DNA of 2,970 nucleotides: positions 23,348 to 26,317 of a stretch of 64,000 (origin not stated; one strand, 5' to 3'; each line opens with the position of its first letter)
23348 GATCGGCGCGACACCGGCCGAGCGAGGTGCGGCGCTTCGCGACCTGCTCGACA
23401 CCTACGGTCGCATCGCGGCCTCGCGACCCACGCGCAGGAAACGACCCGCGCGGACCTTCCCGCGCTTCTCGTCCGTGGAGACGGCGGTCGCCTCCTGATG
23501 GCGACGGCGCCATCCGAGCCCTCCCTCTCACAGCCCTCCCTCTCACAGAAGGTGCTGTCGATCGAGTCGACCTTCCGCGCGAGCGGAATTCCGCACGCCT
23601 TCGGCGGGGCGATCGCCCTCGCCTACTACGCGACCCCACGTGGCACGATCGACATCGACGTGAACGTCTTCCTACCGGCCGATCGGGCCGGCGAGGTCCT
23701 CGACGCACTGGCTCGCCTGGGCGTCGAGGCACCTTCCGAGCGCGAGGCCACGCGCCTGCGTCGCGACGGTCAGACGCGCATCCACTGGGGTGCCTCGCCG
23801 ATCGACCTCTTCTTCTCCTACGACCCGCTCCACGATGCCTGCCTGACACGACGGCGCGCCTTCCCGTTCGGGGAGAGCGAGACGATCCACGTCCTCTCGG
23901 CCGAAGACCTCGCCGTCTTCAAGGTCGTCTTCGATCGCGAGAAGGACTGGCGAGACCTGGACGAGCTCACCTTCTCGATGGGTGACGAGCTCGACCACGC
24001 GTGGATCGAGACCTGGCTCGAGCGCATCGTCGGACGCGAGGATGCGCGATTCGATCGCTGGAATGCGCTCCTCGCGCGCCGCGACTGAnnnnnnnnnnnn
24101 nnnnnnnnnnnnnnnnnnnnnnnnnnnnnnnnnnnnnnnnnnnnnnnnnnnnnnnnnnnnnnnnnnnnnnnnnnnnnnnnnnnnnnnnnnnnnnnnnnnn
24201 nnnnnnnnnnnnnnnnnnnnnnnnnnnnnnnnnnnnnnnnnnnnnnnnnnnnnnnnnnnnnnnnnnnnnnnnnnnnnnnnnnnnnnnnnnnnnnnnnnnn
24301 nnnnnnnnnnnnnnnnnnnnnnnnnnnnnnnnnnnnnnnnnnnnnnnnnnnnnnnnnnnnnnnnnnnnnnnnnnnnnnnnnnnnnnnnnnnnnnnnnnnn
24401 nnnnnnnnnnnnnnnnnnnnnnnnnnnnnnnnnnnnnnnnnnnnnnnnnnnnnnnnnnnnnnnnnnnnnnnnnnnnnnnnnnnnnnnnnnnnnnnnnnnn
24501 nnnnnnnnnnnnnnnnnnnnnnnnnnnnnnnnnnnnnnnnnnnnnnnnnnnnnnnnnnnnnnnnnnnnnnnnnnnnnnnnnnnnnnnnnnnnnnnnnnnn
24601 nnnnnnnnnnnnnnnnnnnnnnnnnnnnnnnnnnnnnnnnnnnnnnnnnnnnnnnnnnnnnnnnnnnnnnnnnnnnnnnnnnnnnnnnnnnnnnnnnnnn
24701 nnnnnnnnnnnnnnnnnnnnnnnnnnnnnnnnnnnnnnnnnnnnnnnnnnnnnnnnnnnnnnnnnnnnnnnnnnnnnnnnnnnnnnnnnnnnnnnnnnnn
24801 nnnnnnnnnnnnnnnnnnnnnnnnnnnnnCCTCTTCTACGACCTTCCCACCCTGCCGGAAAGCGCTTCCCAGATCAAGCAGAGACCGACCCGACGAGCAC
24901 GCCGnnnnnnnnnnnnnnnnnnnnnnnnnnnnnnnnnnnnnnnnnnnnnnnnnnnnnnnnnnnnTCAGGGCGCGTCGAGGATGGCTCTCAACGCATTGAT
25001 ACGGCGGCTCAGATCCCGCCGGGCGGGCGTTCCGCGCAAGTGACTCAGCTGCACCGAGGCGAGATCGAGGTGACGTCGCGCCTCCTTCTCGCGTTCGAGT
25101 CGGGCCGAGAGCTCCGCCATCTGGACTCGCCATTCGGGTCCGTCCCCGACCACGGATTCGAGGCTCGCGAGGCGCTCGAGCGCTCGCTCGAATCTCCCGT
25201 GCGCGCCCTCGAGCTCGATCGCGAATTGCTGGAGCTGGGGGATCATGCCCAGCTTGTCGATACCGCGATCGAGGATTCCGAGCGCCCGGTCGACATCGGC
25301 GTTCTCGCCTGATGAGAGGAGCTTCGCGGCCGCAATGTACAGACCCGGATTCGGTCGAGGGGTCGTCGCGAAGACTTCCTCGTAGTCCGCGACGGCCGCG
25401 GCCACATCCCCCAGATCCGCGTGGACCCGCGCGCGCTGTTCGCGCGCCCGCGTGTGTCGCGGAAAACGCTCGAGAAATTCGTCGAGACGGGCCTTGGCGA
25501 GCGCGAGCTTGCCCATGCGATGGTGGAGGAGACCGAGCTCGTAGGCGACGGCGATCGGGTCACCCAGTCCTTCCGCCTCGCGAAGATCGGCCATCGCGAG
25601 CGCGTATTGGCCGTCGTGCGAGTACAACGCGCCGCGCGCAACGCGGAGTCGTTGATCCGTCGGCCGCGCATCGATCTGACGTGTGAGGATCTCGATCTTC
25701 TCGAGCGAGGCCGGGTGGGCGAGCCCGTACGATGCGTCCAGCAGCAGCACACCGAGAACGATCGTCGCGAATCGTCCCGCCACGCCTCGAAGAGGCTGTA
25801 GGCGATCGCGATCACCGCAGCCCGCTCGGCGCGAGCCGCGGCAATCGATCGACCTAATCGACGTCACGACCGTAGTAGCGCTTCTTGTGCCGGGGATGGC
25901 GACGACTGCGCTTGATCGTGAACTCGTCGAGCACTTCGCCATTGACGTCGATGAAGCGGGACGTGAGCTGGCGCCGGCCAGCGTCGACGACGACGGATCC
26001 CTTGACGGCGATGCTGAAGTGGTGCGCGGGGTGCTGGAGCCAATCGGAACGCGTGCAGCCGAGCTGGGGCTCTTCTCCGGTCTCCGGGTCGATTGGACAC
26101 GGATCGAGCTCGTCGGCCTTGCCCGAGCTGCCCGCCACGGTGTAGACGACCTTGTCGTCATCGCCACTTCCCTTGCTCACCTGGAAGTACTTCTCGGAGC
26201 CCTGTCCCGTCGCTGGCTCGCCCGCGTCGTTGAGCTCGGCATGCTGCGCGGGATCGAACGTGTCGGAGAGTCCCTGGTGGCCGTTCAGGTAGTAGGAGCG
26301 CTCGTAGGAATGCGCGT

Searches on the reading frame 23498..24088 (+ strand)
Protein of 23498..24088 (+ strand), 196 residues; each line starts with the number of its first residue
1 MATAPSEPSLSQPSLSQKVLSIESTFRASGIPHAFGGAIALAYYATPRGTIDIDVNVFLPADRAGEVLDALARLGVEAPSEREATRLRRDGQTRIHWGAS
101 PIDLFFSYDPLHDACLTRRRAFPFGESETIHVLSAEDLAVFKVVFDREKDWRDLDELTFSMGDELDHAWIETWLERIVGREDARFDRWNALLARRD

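Call 9: search_protein_families(library=ncbifam, proteins=[window:23498-24088:+], max_evalue=1)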
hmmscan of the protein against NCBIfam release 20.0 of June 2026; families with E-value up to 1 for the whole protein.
window:23498-24088:+ (196 aa): 0 families

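Call 10: search_protein_families(library=pfam, proteins=[window:23498-24088:+], max_evalue=10)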
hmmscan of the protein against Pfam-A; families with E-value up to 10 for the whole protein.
window:23498-24088:+ (196 aa): 3 families
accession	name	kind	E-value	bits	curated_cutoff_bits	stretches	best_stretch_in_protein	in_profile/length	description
PF14907.12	NTP_transf_5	-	0.00028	21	31.2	1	14-141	55-186/249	Uncharacterised nucleotidyltransferase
PF19502.5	DUF6036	-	0.001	19.4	23.6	1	130-159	91-120/164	Nucleotidyltransferase of unknown function (DUF6036)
PF08843.17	AbiEii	-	0.027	14.9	22.5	1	34-145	16-148/238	Nucleotidyl transferase AbiEii toxin, Type IV TA system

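Call 11: search_solved_structures(query=window:23498-24088:+, max_evalue=10)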
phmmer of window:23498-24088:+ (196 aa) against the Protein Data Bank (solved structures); distinct sequences matched with E-value up to 10: 3.
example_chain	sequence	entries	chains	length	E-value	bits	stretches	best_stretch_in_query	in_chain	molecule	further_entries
6lhq_L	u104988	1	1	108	0.58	13.4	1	12-53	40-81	light chain variable region of Fab NA9D7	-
4yhl_L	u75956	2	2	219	0.65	13.2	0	10-39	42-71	aDabi-Fab2b light chain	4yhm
6j14_B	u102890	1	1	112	1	12.6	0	10-46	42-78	GY-14 light chain V fragment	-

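Call 14: find_homologous_proteins(query=window:23498-24088:+, max_evalue=0.001)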
Query window:23498-24088:+ (196 aa): 2455 proteins with E <= 0.001 among 3544 candidates; the best 120 are listed.
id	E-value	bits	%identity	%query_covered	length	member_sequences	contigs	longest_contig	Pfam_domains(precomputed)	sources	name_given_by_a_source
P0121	2.3e-126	437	100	100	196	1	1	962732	-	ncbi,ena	-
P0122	2.6e-85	303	74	92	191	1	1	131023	-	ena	-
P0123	5.2e-85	302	70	96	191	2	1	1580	-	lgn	-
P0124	7.1e-84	299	71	95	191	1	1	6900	-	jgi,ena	-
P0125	2.3e-83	297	72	93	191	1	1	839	-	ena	-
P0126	4.2e-83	296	70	95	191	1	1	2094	-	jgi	jgi:hypothetical protein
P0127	7.5e-83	295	71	93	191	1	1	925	-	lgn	-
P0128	1.3e-82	295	71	95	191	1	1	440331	-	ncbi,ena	-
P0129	2.8e-82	293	70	95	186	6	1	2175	-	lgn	-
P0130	4.7e-82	293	69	96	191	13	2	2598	-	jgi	jgi:hypothetical protein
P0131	1.2e-81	291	70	93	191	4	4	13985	-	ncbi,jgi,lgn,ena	ncbi:MAG: nucleotidyl transferase AbiEii/AbiGii toxin family protein [bacterium]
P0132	1.3e-81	291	69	93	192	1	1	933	-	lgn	-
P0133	1.3e-81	291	69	96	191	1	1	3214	-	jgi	jgi:hypothetical protein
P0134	1.4e-81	291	68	98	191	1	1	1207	-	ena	-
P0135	1.6e-81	291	70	93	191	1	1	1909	-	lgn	-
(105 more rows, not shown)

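Call 45: search_protein_families(library=padloc, proteins=[window:23498-24088:+], max_evalue=1)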
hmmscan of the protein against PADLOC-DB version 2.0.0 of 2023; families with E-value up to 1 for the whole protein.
window:23498-24088:+ (196 aa): 0 families

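Call 46: search_protein_families(library=phrogs, proteins=[window:23498-24088:+], max_evalue=1)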
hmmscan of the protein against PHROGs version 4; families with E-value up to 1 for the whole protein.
window:23498-24088:+ (196 aa): 0 families

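Call 48: search_solved_structures(query=A3, max_evalue=10, show_alignments=2)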
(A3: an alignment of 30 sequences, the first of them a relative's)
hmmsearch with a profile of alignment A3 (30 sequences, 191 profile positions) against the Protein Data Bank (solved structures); distinct sequences matched with E-value up to 10: 11.
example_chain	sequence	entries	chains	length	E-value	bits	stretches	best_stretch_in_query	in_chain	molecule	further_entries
8an4_A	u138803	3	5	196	0.00097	21.7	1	18-175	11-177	Bacterial toxin | Nucleotidyl transferase AbiEii/AbiGii toxin family protein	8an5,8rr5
9drn_B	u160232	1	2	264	0.41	13.2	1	29-101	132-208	Biotin--[acetyl-CoA-carboxylase] ligase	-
9drk_A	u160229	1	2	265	0.41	13.1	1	29-101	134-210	Biotin--[acetyl-CoA-carboxylase] ligase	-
3l1a_A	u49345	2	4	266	0.41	13.1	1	29-101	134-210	BirA bifunctional protein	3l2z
2cgh_A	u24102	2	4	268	0.42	13.1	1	29-101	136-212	BIOTIN LIGASE | BirA bifunctional protein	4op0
3rux_A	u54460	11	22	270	0.42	13.1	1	29-101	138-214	BirA bifunctional protein | Bifunctional ligase/repressor BirA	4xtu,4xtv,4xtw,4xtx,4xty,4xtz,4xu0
7bqb_A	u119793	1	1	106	0.74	12.3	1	57-91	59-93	NF6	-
8h67_E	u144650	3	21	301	0.79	12.2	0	140-181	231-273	CRISPR associated protein Cas7 | CRISPR associated protein Cas8 | Fruiting body developmental protein R-like protein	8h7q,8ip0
4zi3_D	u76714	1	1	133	1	11.9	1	103-141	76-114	Cilia- and flagella-associated protein 36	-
4zi2_C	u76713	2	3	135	1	11.8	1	103-141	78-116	Cilia- and flagella-associated protein 36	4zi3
3ti2_A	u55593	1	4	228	1.3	11.5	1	53-102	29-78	3-phosphoshikimate 1-carboxyvinyltransferase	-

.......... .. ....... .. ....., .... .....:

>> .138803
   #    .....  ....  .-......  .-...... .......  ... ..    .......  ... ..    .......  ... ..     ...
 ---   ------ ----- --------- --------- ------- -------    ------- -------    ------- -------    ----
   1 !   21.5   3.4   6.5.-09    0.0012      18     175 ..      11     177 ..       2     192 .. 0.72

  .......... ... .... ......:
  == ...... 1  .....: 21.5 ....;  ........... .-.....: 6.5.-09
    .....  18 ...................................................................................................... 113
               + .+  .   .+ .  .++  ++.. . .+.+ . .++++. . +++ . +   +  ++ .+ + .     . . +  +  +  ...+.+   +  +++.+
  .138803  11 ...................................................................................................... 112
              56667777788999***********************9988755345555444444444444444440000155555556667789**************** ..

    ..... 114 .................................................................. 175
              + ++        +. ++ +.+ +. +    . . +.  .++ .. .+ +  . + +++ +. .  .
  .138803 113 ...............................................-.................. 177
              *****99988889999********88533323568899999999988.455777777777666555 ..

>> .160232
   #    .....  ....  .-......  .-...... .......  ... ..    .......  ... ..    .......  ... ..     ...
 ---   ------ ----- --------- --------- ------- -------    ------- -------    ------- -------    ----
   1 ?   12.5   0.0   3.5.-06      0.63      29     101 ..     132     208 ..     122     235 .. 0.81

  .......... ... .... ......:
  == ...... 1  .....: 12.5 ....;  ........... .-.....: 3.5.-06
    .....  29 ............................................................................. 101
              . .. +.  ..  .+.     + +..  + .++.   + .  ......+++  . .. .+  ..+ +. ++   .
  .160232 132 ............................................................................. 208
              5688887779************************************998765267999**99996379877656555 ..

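Call 73: search_protein_families(library=pfam, alignment_id=A3, max_evalue=0.01)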
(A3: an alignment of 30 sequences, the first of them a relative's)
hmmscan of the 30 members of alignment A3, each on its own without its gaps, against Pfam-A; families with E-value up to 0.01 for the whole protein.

A. member 1, P0121 (196 aa): 2 families
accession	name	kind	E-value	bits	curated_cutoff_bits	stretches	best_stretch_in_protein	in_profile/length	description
PF14907.12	NTP_transf_5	-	0.00028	21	31.2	1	14-141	55-186/249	Uncharacterised nucleotidyltransferase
PF19502.5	DUF6036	-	0.001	19.4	23.6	0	130-159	91-120/164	Nucleotidyltransferase of unknown function (DUF6036)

B. families by the number of members that match (of 30 scanned): 4 families
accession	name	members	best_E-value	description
PF08843.17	AbiEii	25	9.7e-06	Nucleotidyl transferase AbiEii toxin, Type IV TA system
PF19502.5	DUF6036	23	6.1e-06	Nucleotidyltransferase of unknown function (DUF6036)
PF14907.12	NTP_transf_5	13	2.3e-07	Uncharacterised nucleotidyltransferase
PF12697.13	Abhydrolase_6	1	0.001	Alpha/beta hydrolase family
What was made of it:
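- On AbiE/MenAT (COG5340-DUF1814) toxin-antitoxin systems: 25 of 30 family members hit AbiEii at E<=0.01, best 9.7e-6 (call 73).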

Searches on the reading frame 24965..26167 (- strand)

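Call 9: search_protein_families(library=ncbifam, proteins=[window:24965-26167:-], max_evalue=1)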
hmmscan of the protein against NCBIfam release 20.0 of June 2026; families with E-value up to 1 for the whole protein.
window:24965-26167:- (400 aa): 9 families
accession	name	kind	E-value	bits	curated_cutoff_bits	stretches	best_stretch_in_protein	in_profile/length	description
TIGR02917.1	PEP_TPR_lipo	equivalog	3.7e-08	31.7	312.2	1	162-368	455-659/899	XrtA/PEP-CTERM system TPR-repeat protein PrsT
NF033758.1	gliding_GltE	equivalog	2.1e-06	27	225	1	208-270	89-151/411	adventurous gliding motility TPR repeat lipoprotein GltE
TIGR03939.1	PGA_TPR_OMP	equivalog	0.0017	16.6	366.65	1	218-273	133-188/800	poly-beta-1,6 N-acetyl-D-glucosamine export porin PgaA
NF040959.1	MamA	equivalog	0.024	14.1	200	1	157-239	90-173/204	magnetosome protein MamA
TIGR00990.1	3a0801s09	subfamily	0.029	13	757.25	1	199-282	324-407/615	mitochondrial import receptor subunit TOM70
NF047371.1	FlcA_CTERM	equivalog_domain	0.043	12.2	300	0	181-266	448-534/646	periplasmic flagellar collar protein FlcA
TIGR02521.1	type_IV_pilW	equivalog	0.054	13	154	1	209-270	35-96/234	type IV pilus biogenesis/stability protein PilW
NF008520.0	PRK11447.1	equivalog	0.061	11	858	0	238-270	111-143/1157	cellulose synthase complex outer membrane protein BcsC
TIGR02795.1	tol_pal_ybgF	equivalog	0.17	12.5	90.1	1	209-247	80-118/119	tol-pal system protein YbgF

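Call 10: search_protein_families(library=pfam, proteins=[window:24965-26167:-], max_evalue=10)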
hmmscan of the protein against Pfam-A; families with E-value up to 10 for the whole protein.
window:24965-26167:- (400 aa): 16 families
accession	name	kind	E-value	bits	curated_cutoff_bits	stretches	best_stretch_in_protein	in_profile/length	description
PF13432.12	TPR_16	-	2.9e-08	34.4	32.7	1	209-264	1-56/65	Tetratricopeptide repeat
PF13181.12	TPR_8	-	1.9e-06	28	25.7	3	241-266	3-28/34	Tetratricopeptide repeat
PF13371.12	TPR_9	-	2.6e-06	27.8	35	3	235-271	25-61/73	Tetratricopeptide repeat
PF14559.12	TPR_19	-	7.5e-06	26.6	25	3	322-370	3-51/68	Tetratricopeptide repeat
PF07719.23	TPR_2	-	1.2e-05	25.5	27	2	244-270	6-32/34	Tetratricopeptide repeat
PF13428.12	TPR_14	-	1.6e-05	25.5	23.5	3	208-247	4-43/44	Tetratricopeptide repeat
PF13431.12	TPR_17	-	0.00036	21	24.4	1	166-191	7-32/34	Tetratricopeptide repeat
PF12569.14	NatA_aux_su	-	0.00053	19.5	33.3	1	315-366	9-60/515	N-terminal acetyltransferase A, auxiliary subunit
PF13424.12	TPR_12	-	0.001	19.7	30.1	1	206-264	3-63/77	Tetratricopeptide repeat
PF25135.1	DUF7822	-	0.0017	18.7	27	1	324-391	54-121/140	Domain of unknown function (DUF7822)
PF13174.12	TPR_6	-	0.0029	18.6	26.3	1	209-237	4-32/33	Tetratricopeptide repeat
PF00515.34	TPR_1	-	0.0052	17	27.8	1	178-198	7-27/34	Tetratricopeptide repeat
PF12895.13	ANAPC3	-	0.0063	17.2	27.2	1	208-260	26-77/82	Anaphase-promoting complex, cyclosome, subunit 3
PF20225.4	DUF6584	-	0.034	14.6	27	1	219-258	17-56/171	Family of unknown function (DUF6584)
PF24575.1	TPR_Slam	-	0.036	14.9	35.2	0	246-286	54-94/104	Surface lipoprotein assembly modifier, N-terminal TPR repeats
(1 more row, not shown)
